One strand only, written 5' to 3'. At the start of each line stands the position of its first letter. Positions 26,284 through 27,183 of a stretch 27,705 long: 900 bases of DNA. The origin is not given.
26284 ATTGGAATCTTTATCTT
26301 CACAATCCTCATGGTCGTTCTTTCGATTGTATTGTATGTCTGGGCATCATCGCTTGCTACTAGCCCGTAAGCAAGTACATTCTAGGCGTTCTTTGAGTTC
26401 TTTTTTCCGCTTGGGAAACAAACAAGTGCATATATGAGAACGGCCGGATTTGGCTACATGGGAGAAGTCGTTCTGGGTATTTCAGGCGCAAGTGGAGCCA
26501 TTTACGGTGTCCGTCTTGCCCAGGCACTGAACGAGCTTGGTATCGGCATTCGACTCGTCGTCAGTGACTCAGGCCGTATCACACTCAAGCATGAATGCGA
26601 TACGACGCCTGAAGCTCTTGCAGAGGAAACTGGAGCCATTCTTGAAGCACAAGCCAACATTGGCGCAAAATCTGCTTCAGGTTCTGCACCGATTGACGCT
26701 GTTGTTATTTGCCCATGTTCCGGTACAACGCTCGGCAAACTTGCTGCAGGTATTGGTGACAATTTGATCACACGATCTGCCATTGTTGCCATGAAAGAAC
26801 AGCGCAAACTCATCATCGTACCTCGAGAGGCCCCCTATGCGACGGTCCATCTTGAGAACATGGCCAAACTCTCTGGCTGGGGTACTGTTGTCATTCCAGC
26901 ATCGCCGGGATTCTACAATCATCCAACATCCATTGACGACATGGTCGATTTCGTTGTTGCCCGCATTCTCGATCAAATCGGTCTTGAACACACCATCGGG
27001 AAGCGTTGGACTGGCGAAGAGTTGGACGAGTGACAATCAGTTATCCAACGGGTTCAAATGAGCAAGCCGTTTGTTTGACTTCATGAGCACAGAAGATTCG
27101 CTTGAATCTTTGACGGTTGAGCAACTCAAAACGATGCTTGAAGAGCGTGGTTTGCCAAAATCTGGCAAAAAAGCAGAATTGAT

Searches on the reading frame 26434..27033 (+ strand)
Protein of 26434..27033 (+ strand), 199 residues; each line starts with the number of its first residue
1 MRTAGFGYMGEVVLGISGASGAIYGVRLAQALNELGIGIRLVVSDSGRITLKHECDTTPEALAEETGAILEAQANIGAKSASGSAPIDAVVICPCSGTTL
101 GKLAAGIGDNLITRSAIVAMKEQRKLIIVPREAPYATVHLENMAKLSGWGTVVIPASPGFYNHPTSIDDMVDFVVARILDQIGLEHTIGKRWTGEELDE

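Call 5: search_protein_families(library=pfam, proteins=[window:26434-27033:+])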
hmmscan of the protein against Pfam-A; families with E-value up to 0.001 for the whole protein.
window:26434-27033:+ (199 aa): 1 family
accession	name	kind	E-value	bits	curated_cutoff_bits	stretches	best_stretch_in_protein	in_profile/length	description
PF02441.25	Flavoprotein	-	4.3e-42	143.9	22.7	1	11-181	2-161/162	Flavoprotein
